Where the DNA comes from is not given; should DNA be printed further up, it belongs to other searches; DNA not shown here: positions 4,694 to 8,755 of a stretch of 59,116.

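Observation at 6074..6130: PolC without its internal proofreading exonuclease domain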

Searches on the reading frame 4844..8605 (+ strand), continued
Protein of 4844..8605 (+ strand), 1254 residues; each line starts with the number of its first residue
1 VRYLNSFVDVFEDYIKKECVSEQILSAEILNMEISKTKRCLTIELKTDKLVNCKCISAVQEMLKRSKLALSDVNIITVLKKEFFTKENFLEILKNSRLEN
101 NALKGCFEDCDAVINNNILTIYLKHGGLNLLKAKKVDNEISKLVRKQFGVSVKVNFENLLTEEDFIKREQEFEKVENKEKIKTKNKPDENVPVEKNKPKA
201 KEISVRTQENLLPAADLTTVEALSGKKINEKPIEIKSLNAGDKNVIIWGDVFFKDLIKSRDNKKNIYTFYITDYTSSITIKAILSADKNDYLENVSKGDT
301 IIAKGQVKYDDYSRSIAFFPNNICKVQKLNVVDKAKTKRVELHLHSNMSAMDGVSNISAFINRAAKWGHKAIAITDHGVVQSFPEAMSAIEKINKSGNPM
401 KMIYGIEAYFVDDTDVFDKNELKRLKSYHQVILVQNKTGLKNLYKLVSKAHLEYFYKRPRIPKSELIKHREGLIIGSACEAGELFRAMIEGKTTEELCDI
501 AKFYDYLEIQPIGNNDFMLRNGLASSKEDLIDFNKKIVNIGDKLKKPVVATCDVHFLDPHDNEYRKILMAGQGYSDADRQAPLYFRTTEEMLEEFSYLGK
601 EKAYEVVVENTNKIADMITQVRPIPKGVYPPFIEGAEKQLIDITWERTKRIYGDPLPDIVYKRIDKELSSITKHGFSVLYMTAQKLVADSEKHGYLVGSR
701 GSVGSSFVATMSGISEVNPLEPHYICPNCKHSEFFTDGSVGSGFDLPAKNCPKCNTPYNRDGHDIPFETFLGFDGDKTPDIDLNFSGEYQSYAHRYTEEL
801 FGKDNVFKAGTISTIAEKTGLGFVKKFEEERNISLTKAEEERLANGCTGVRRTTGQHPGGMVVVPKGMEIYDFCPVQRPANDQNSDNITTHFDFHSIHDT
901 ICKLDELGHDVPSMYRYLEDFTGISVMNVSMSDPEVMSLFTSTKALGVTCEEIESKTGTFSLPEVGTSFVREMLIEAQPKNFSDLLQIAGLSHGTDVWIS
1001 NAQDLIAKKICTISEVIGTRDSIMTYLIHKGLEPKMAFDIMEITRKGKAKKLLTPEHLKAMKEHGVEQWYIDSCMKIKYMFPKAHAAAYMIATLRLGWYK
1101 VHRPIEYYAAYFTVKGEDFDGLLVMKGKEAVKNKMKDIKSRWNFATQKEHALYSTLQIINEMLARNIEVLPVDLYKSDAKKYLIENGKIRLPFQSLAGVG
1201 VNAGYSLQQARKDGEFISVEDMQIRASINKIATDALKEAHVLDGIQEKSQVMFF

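Call 6: search_solved_structures(query=window:4844-8605:+, show_alignments=1)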
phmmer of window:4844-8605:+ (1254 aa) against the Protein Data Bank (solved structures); distinct sequences matched with E-value up to 0.001: 13.
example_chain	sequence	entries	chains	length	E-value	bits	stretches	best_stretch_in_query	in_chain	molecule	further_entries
3f2b_A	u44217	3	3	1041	0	1159.7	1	231-1254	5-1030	DNA-directed DNA polymerase III alpha chain | GEOBACILLUS KAUSTOPHILUS DNA POLC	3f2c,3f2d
9qpc_A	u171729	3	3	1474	0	1091.3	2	419-1254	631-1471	DNA polymerase III PolC-type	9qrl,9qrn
2hpi_A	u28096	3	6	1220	3.7e-31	110.8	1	336-677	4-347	DNA polymerase III alpha subunit | DNA polymerase III subunit alpha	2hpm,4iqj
3e0d_A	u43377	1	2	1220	8.8e-30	106.2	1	336-677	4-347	DNA polymerase III subunit alpha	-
4jom_A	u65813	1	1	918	1.5e-29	105.4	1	338-721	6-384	DNA polymerase III subunit alpha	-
5fku_A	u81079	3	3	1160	2.5e-26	94.7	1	338-911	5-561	DNA POLYMERASE III SUBUNIT ALPHA | DNA POLYMERASE III ALPHA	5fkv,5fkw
2hnh_A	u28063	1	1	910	2.9e-26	94.5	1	338-721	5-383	DNA polymerase III alpha subunit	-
2hqa_A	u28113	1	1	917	3.1e-26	94.5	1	338-721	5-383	DNA polymerase III alpha subunit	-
5m1s_A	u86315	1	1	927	3.3e-26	94.4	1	338-721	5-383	DNA polymerase III subunit alpha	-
5lew_A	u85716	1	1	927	1.1e-25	92.6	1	340-723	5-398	DNA polymerase III subunit alpha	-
7pu7_A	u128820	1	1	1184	2.3e-25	91.6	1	337-723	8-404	DNA polymerase III subunit alpha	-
4gx8_A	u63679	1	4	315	4.9e-13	50.7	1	336-601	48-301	DNA polymerase III subunit epsilon,DNA polymerase III subunit alpha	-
4gx9_A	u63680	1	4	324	5.4e-13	50.6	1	336-601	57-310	DNA polymerase III subunit epsilon,DNA polymerase III subunit alpha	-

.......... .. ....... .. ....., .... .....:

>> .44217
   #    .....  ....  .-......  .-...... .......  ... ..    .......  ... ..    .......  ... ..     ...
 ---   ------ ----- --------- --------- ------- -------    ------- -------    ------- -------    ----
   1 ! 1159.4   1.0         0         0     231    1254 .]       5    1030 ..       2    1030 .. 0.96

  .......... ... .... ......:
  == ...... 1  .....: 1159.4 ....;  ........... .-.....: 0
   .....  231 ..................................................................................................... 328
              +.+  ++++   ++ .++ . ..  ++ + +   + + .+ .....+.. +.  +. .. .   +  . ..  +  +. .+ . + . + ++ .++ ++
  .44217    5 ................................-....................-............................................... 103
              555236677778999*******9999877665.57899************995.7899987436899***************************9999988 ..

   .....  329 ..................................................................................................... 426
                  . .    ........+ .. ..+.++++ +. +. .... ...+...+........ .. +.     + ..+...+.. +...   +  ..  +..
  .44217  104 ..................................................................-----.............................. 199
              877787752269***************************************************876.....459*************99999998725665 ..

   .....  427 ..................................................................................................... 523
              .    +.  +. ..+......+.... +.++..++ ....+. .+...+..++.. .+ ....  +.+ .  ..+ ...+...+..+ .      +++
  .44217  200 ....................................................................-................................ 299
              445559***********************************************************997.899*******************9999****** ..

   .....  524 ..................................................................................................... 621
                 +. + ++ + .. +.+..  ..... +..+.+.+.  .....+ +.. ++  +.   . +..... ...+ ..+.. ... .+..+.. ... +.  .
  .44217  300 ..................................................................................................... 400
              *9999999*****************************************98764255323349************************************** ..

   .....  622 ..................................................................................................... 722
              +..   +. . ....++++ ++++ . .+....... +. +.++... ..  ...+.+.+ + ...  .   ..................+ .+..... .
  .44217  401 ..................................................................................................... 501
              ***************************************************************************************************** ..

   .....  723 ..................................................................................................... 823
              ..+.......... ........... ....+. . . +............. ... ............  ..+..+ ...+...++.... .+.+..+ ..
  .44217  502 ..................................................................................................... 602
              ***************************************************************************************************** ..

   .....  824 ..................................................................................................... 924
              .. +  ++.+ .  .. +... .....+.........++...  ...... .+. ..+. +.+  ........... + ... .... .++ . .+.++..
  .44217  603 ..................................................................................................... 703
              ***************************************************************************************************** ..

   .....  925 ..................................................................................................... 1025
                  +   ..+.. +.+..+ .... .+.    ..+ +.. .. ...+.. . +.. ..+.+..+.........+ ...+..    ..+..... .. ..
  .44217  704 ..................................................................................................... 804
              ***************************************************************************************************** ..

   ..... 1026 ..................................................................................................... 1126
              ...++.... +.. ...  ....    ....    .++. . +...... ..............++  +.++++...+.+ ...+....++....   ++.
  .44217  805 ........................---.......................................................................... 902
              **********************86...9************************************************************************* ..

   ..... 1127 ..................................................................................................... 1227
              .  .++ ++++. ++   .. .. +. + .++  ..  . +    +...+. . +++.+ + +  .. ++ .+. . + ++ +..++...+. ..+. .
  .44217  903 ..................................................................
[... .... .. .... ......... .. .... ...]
